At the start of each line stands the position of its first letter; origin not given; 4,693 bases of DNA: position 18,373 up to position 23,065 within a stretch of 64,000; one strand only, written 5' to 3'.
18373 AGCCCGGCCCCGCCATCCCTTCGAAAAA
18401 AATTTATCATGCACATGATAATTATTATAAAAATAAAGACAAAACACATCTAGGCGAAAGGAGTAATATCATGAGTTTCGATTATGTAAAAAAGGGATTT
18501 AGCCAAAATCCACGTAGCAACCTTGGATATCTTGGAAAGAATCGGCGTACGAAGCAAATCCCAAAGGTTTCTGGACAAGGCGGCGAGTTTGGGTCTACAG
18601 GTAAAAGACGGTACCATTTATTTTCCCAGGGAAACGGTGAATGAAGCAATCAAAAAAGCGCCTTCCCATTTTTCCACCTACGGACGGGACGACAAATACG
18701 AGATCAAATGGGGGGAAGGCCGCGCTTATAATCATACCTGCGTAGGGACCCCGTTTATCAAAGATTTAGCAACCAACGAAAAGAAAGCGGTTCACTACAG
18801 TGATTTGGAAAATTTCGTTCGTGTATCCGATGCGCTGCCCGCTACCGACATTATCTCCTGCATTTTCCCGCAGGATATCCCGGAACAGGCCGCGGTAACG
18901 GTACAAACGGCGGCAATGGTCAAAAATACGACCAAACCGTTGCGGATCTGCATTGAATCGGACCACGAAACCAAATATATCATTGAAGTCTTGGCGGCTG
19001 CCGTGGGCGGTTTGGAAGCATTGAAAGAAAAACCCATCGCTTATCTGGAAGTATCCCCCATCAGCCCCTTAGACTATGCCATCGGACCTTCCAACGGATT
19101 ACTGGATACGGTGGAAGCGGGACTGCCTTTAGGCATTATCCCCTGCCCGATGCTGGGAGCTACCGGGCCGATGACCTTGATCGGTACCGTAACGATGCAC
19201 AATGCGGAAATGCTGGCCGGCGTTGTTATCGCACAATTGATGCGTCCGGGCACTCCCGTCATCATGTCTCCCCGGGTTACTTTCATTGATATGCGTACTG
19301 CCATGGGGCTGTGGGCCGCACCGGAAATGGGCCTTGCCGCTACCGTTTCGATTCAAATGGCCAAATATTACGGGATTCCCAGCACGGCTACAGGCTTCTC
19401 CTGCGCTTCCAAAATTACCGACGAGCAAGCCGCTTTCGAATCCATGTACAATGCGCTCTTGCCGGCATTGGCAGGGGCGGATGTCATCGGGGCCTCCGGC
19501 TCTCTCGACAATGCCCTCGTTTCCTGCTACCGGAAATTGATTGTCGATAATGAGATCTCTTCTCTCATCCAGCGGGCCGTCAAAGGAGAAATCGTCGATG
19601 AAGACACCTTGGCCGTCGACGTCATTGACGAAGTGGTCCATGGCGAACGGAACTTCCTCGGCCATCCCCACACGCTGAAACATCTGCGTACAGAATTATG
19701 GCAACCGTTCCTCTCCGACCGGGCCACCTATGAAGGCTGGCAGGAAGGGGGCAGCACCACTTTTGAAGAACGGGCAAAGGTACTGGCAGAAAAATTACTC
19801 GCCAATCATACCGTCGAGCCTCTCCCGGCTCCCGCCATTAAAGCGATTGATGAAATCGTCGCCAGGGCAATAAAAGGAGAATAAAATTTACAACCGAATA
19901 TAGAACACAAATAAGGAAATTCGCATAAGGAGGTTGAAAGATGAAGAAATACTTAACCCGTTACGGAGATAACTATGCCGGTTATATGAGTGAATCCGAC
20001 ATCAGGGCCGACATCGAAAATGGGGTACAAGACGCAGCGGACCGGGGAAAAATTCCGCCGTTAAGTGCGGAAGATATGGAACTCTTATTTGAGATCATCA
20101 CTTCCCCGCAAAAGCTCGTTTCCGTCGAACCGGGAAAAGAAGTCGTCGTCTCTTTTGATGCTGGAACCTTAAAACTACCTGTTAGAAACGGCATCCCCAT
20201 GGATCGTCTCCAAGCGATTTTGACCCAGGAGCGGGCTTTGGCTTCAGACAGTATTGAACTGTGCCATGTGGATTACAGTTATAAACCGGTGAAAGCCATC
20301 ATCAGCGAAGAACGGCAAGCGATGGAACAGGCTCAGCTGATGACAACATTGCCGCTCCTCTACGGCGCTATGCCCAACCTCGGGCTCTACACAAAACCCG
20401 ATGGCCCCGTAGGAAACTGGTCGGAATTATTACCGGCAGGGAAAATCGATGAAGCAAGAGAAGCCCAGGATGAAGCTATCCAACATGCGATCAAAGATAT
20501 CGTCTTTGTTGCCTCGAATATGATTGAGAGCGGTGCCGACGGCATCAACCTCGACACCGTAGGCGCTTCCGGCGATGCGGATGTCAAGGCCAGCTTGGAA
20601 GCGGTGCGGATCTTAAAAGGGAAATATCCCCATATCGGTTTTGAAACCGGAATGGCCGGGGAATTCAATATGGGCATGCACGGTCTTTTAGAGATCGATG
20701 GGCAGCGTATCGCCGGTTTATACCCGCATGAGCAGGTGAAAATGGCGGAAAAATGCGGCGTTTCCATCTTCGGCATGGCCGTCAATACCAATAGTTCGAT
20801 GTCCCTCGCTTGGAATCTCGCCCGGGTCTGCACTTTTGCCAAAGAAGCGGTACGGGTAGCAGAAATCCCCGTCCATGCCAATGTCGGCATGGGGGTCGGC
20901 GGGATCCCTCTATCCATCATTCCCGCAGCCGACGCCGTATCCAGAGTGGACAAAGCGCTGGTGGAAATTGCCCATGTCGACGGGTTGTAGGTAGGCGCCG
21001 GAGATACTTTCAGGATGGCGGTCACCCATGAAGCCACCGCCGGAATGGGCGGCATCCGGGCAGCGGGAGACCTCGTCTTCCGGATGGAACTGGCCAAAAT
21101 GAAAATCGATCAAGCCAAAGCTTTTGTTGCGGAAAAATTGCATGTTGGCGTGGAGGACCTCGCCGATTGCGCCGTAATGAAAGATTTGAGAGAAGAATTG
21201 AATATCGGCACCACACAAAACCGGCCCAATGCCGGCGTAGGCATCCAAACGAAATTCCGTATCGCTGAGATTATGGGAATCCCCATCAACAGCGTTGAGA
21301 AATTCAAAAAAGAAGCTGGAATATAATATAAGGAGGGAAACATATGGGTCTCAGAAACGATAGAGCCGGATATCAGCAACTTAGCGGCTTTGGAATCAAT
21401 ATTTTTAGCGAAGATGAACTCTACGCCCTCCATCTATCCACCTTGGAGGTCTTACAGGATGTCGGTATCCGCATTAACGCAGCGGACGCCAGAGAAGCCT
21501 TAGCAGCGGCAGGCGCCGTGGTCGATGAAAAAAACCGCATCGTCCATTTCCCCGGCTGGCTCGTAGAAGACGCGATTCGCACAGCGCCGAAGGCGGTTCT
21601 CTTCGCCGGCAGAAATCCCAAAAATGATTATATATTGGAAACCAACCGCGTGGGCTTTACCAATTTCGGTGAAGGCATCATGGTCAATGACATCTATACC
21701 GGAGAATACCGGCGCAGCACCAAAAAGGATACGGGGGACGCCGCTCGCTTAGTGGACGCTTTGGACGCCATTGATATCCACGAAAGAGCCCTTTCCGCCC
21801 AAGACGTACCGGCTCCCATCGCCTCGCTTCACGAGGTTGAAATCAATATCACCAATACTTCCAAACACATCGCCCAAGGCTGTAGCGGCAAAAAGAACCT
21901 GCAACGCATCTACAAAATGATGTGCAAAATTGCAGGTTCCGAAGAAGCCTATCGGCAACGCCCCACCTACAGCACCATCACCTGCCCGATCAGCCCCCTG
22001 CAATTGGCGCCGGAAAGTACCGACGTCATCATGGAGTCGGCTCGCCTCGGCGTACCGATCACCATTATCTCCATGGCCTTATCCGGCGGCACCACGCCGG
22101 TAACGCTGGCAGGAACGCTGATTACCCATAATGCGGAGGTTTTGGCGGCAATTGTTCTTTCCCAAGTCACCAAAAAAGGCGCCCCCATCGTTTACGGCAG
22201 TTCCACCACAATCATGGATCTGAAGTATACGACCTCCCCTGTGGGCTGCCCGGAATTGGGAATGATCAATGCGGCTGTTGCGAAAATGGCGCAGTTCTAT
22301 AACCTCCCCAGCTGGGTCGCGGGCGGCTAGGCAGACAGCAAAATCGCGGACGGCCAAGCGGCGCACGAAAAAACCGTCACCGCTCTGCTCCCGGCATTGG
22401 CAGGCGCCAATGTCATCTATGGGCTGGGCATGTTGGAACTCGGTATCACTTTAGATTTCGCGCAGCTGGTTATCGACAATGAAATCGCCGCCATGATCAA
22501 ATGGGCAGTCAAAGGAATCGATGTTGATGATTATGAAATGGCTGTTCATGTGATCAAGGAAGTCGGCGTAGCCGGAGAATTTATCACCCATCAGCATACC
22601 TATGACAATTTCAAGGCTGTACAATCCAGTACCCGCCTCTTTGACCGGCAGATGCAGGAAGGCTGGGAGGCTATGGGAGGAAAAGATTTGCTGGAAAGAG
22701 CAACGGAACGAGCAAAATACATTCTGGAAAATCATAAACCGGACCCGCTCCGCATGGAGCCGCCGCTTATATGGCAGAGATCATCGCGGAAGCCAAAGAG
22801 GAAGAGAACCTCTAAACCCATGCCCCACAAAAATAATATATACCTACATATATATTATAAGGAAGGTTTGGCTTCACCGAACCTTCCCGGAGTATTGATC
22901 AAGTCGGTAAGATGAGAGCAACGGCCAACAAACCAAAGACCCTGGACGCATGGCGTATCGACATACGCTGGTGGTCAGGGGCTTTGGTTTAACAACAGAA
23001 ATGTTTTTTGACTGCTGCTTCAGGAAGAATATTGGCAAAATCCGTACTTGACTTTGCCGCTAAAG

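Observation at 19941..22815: Two methylamine methyltransferase genes carry a single in-frame UAG each, at the pyrrolysine position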

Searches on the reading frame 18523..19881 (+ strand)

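Call 8: search_protein_families(library=pfam, proteins=[window:18523-19881:+])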
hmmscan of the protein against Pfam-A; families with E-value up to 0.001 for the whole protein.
window:18523-19881:+ (453 aa): 1 family
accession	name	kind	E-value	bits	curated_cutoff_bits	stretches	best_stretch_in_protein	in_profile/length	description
PF06253.16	MTTB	-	2.9e-88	296.5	25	1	1-448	47-494/500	Trimethylamine methyltransferase (MTTB)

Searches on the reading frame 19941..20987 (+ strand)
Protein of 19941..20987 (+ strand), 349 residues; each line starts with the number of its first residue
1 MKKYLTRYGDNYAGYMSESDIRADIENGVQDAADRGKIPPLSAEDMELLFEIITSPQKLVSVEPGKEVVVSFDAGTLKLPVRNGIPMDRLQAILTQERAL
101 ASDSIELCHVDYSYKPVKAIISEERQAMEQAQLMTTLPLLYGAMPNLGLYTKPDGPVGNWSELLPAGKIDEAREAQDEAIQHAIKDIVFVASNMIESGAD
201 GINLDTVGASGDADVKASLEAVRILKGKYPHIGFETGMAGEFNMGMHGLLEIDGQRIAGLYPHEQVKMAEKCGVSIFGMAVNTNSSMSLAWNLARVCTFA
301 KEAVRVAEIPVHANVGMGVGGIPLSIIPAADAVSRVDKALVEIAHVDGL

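Call 8: search_protein_families(library=pfam, proteins=[window:19941-20987:+])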
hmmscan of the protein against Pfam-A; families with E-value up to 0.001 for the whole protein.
window:19941-20987:+ (349 aa): 1 family
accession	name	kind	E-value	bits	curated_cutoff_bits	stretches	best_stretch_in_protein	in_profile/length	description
PF09505.15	Dimeth_Pyl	-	1.4e-141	472.7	25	1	3-349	2-353/463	Dimethylamine methyltransferase (Dimeth_PyL)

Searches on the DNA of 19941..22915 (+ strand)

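Call 12: search_dna_similar(query=window:19941-22915:+, collection=plasmids, mode=near, max_rows=5)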
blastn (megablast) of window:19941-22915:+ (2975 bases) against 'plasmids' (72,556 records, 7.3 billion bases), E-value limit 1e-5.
No match.

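Call 36: search_rna_families(source=window, start=20900, end=22500, threshold=gathering, show_alignments=2)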
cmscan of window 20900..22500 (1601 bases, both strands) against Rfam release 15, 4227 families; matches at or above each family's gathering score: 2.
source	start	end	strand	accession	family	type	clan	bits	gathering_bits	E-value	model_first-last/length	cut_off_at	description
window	22328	22427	+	RF02510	PYLIS_3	Cis-reg;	-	80.4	38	2.1e-16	1-100/100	no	Pyrrolysine insertion sequence mttB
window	20988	21087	+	RF02509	PYLIS_2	Cis-reg;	-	56.8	36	1.4e-12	1-100/100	no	Pyrrolysine insertion sequence mtbB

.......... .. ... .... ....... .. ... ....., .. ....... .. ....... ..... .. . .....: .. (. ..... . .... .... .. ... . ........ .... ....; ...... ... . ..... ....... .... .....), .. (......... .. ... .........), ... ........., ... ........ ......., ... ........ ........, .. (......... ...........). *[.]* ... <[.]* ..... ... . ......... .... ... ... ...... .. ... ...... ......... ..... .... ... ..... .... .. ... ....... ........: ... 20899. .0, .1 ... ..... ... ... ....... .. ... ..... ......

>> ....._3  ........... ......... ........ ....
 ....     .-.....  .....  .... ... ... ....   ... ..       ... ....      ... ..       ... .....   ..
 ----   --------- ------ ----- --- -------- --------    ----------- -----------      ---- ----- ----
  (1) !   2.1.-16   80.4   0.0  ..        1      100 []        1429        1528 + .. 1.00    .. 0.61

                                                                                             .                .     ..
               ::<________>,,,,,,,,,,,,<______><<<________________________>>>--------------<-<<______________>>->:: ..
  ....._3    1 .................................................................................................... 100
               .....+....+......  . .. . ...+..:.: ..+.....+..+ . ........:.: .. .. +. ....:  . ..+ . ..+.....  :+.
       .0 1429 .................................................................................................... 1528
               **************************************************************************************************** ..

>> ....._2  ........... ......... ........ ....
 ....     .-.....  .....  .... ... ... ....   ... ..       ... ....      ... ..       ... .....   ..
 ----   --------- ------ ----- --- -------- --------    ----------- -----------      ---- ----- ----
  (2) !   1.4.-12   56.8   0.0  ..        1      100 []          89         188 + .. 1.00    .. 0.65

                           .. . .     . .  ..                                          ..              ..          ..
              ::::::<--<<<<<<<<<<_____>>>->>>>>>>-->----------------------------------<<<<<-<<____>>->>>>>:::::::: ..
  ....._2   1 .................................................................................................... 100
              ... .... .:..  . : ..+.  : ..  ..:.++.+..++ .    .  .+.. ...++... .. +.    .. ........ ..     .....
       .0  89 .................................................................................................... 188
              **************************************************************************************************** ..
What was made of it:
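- On MtbB, dimethylamine:corrinoid methyltransferase (TIGR02368 / PF09505): It aligns with the UAG of Rfam PYLIS_2 (call 36).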

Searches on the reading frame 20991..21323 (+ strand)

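Call 8: search_protein_families(library=pfam, proteins=[window:20991-21323:+])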
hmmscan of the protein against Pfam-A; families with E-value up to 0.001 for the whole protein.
window:20991-21323:+ (111 aa): 1 family
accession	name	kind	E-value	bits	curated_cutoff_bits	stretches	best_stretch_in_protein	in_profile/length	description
PF09505.15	Dimeth_Pyl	-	2.8e-35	122.2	25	1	1-107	355-462/463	Dimethylamine methyltransferase (Dimeth_PyL)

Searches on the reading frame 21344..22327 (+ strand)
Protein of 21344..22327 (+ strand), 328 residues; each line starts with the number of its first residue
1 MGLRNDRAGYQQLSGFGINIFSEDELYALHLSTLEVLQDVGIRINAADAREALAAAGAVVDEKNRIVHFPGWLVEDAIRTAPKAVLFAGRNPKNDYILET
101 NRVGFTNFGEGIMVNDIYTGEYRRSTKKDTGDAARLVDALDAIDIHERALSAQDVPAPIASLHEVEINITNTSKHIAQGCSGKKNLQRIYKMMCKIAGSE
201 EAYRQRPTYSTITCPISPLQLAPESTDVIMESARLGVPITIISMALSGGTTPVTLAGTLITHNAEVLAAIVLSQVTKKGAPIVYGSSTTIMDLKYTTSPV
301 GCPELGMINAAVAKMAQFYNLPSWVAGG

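Call 8: search_protein_families(library=pfam, proteins=[window:21344-22327:+])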
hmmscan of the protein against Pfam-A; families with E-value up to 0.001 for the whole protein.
window:21344-22327:+ (328 aa): 1 family
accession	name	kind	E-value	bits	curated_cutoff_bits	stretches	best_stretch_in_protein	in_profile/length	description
PF06253.16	MTTB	-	4e-57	193.8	25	1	18-327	31-337/500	Trimethylamine methyltransferase (MTTB)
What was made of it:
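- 21344..22815 (+): mttB, [trimethylamine--corrinoid protein] Co-methyltransferase. 490 codons once a 1-nt deletion at about 22749 is repaired. TAA stop at 22813-22815. Pfam MTTB (call 8).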

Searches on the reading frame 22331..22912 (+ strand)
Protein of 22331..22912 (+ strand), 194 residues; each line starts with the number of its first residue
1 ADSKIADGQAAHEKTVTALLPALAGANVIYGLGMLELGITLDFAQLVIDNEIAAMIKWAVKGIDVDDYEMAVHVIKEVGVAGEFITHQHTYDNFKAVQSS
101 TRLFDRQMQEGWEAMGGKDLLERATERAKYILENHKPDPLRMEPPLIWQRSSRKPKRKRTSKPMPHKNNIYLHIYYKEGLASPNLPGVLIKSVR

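Call 8: search_protein_families(library=pfam, proteins=[window:22331-22912:+])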
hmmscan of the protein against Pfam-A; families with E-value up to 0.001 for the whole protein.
window:22331-22912:+ (194 aa): 1 family
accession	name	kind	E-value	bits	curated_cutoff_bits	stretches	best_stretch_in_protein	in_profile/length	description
PF06253.16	MTTB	-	5.6e-30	104.2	25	1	2-140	341-480/500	Trimethylamine methyltransferase (MTTB)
